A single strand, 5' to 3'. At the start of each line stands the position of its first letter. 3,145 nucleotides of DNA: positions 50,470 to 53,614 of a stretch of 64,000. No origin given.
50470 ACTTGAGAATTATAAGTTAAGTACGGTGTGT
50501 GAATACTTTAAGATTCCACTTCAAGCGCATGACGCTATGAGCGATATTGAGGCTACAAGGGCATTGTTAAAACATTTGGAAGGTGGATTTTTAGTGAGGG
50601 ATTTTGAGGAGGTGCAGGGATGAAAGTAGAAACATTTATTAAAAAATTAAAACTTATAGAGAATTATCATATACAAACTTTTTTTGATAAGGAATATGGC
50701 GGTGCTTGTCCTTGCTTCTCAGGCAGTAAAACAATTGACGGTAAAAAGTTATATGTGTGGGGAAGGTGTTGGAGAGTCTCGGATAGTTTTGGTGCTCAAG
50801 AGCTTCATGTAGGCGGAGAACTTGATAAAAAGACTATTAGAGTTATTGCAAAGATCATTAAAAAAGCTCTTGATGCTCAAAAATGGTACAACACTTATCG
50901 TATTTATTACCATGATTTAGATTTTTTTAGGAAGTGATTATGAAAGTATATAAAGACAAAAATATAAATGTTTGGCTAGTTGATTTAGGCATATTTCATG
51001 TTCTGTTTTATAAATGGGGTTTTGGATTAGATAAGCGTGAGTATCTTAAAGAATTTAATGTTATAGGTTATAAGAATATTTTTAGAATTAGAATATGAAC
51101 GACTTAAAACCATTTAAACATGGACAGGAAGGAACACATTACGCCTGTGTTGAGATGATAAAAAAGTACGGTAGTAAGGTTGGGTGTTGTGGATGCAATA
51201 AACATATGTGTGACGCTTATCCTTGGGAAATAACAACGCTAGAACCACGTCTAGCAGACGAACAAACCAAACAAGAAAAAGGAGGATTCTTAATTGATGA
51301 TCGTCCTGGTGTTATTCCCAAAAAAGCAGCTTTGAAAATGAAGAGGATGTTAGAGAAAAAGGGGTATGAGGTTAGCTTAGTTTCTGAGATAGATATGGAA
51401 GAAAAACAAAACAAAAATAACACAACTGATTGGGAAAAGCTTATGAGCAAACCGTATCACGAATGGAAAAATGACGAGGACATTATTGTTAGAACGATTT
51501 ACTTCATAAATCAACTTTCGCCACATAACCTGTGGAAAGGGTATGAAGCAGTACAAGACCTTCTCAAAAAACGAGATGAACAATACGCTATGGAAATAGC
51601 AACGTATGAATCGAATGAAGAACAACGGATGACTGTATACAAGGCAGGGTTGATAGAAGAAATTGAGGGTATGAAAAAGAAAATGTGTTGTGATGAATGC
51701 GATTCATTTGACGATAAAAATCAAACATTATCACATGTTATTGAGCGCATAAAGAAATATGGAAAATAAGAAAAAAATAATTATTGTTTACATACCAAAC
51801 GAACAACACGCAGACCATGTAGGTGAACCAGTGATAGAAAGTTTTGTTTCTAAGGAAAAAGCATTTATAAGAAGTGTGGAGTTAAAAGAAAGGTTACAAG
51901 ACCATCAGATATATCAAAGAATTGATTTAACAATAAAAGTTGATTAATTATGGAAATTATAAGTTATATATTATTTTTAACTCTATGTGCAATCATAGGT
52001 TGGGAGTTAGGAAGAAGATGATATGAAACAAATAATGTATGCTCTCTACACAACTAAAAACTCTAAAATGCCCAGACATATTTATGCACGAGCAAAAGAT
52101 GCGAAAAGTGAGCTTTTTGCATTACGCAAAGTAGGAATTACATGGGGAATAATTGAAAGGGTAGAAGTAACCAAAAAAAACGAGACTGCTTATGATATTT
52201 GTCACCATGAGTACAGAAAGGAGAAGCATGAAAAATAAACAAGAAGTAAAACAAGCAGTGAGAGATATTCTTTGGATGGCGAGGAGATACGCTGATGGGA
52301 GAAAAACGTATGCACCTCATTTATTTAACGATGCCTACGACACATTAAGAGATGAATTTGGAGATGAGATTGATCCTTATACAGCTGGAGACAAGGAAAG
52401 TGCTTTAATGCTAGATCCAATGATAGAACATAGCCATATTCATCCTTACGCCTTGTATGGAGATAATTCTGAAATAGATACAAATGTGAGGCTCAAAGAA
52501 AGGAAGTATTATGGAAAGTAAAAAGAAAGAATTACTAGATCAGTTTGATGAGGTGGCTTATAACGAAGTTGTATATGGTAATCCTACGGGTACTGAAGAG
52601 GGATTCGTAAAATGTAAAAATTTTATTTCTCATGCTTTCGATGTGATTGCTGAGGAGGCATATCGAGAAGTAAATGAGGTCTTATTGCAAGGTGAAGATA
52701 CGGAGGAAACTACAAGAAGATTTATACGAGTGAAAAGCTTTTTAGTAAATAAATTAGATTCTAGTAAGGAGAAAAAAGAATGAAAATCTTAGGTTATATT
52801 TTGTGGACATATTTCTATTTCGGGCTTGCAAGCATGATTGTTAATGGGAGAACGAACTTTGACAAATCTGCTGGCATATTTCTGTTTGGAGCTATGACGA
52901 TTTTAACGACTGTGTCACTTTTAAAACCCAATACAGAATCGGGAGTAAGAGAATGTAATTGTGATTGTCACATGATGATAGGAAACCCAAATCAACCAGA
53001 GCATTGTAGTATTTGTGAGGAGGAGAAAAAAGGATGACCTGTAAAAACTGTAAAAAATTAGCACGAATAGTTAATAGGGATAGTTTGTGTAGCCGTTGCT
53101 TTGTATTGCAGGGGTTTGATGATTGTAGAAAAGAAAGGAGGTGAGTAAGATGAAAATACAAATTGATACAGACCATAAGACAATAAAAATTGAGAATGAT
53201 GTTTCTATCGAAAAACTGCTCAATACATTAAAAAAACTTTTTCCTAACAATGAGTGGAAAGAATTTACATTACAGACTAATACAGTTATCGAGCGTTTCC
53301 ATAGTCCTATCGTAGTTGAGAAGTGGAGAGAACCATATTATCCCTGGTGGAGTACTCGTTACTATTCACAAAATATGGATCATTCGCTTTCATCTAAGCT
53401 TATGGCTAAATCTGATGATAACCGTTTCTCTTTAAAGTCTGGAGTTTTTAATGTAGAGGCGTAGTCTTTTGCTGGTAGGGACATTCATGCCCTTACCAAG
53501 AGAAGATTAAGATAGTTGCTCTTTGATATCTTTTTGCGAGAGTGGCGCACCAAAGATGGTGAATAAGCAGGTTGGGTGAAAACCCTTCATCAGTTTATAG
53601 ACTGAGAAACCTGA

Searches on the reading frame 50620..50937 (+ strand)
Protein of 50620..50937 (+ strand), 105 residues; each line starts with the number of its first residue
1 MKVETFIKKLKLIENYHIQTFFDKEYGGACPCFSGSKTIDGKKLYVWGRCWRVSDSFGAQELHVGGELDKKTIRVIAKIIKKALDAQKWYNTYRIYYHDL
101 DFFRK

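Call 33: search_protein_families(library=pfam, proteins=[window:50620-50937:+], max_evalue=0.01)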
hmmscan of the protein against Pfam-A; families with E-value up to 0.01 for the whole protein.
window:50620-50937:+ (105 aa): 1 family
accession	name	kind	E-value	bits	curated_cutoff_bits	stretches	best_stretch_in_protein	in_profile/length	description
PF22159.1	PSMA-like_N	-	0.0045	16.6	26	1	34-76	192-235/329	Maltose-forming alpha-amylase-like, N-terminal domain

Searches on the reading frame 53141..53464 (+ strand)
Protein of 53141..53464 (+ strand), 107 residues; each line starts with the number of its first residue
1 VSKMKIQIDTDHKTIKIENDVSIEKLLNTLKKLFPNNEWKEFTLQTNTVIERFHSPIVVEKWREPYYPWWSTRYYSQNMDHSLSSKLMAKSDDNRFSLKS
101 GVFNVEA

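Call 12: search_protein_families(library=phrogs, proteins=[window:53141-53464:+], max_evalue=0.01)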
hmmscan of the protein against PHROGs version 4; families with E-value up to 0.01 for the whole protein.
window:53141-53464:+ (107 aa): 1 family
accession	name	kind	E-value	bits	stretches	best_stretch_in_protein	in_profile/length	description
phrog_31330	-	unknown function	3.9e-05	25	1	4-58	1-54/75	-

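Call 15: find_related_loci(query=window:53141-53464:+, collection=viral_contigs, flank=5000)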
Query window:53141-53464:+ (107 aa) in viral_contigs; peptide patterns used: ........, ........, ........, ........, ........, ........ (x = any residue, [..] = any of these).
7 stretches matched a pattern, but none encodes a relative of the query by tblastn (E <= 1e-3).

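Call 60: find_homologous_proteins(query=window:53150-53461:+, max_evalue=0.001)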
Query window:53150-53461:+ (104 aa): 8 proteins with E <= 0.001 among 8 candidates.
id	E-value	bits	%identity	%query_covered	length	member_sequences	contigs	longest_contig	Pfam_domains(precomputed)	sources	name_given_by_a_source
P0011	5.4e-64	230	100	100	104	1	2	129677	-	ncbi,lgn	-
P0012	1.3e-21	94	44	100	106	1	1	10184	-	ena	-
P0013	3.2e-20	90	47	100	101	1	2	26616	-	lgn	-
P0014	6.3e-20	89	46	99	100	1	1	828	-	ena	-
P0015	2.6e-19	87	46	100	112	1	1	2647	-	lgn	-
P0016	6.2e-16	76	59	61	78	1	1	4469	-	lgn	-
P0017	1.2e-15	75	40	99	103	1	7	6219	-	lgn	-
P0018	2.6e-13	68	41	99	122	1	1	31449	-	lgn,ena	-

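Call 61: find_encoding_contigs(protein=P0013, flank=5000, max_places=3)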
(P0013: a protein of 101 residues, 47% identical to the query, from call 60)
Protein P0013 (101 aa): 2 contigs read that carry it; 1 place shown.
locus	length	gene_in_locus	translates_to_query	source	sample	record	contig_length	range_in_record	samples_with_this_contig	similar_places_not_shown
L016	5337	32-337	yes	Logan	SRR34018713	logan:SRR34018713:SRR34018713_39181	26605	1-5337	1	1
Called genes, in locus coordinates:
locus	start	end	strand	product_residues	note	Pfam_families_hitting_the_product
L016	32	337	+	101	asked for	-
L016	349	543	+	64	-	-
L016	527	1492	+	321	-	-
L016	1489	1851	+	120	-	-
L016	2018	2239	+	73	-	-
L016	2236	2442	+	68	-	-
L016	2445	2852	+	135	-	-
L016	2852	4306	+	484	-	-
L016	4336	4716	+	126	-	-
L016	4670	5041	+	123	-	-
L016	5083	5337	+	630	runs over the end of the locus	-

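Call 62: find_encoding_contigs(protein=P0018, flank=5000, max_places=3)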
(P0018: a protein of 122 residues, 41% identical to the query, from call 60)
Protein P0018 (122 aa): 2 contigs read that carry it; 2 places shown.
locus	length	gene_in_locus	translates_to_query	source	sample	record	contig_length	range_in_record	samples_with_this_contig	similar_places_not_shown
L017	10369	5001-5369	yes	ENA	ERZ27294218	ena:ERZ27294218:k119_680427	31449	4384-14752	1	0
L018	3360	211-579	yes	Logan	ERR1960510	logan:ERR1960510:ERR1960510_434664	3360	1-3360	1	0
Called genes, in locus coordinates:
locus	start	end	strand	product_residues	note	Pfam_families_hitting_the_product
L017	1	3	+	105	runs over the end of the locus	-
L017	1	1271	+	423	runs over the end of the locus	PF09414:RNA_ligase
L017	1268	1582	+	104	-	-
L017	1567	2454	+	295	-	PF08433:KTI12, PF13671:AAA_33, PF25109:HAD_PNKP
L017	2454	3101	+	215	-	PF00149:Metallophos, PF12850:Metallophos_2 (weak)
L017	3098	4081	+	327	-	PF10127:RlaP (weak)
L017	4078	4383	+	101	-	-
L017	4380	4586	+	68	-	-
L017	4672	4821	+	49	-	-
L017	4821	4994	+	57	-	-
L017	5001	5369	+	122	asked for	-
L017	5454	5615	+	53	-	-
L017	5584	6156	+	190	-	-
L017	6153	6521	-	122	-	-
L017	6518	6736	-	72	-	-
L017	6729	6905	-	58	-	-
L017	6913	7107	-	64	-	-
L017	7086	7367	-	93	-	-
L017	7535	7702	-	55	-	-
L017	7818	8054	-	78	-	-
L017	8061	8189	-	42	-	-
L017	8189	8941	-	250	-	PF00149:Metallophos (weak)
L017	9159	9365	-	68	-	-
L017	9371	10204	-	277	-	PF01183:Glyco_hydro_25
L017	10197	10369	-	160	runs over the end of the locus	-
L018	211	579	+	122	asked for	-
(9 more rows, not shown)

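Call 63: find_encoding_contigs(protein=P0012, flank=5000, max_places=3)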
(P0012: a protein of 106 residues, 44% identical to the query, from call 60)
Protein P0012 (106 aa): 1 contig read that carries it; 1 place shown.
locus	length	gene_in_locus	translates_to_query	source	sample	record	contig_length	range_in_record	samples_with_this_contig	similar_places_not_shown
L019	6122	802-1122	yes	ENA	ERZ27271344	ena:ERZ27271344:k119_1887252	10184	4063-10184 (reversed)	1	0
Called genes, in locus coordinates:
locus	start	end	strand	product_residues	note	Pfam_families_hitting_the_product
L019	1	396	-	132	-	?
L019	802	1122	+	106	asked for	-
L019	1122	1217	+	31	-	-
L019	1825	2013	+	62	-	-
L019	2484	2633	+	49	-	-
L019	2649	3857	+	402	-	PF00534:Glycos_transf_1, PF13692:Glyco_trans_1_4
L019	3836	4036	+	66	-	-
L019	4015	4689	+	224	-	-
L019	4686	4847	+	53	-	PF02912:Phe_tRNA-synt_N (faint)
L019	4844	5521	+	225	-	-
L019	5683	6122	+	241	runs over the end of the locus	-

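Call 110: find_encoding_contigs(protein=P0017, flank=3000, max_places=4)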
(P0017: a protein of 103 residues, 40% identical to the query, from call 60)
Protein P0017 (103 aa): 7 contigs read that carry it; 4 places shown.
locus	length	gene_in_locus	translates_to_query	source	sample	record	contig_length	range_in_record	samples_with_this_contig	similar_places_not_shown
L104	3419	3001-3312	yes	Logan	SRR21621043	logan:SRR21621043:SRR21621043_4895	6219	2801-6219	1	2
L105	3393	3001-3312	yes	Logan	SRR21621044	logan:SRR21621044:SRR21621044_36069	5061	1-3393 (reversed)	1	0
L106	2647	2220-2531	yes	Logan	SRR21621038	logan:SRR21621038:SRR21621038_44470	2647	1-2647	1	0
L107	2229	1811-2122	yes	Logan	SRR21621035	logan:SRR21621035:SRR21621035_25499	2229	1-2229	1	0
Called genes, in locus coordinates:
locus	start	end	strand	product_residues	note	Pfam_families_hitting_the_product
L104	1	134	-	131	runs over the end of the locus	-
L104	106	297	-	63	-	-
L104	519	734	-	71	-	-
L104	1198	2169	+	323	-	PF00589:Phage_integrase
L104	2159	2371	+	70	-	-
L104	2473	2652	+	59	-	-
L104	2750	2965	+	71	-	-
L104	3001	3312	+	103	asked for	-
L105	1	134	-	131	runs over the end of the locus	-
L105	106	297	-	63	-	-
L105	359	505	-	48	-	-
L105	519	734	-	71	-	-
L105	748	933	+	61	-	-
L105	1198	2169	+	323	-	PF00589:Phage_integrase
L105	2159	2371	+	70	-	-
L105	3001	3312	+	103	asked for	-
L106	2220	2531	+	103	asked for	-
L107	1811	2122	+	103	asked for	-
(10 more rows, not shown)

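Call 111: find_encoding_contigs(protein=P0016, flank=3000, max_places=2)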
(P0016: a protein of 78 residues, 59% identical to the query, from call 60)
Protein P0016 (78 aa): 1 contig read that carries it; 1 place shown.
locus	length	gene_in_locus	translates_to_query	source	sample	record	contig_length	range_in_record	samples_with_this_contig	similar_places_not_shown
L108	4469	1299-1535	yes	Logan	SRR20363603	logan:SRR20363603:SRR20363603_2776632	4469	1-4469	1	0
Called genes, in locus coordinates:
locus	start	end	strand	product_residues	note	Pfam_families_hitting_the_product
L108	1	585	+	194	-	?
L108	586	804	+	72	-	-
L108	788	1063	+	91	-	-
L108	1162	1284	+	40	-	-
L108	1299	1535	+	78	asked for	-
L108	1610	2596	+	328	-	PF27659:CHP02642 (faint), PF04233:Phage_Mu_F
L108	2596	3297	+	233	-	PF04586:Peptidase_S78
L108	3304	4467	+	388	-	?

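Call 112: find_encoding_contigs(protein=P0015, flank=3000, max_places=2)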
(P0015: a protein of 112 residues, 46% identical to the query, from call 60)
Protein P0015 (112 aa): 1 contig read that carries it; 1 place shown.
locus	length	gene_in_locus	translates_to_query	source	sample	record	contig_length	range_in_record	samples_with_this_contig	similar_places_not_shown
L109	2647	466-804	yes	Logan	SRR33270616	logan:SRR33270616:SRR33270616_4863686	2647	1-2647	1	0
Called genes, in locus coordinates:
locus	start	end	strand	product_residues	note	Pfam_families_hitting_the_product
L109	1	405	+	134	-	?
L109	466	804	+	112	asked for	-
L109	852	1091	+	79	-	PF04448:DUF551 (weak)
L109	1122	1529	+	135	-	-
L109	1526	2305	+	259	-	-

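Call 113: find_encoding_contigs(protein=P0014, flank=3000, max_places=2)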
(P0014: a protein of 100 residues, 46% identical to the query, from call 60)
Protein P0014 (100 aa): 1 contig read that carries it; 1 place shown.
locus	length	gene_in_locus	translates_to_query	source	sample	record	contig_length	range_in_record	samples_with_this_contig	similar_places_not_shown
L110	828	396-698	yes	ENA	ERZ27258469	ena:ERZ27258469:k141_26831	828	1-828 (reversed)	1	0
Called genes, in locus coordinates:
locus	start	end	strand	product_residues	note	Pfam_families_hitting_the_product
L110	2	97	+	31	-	?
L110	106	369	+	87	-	-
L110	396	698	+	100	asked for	-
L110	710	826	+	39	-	?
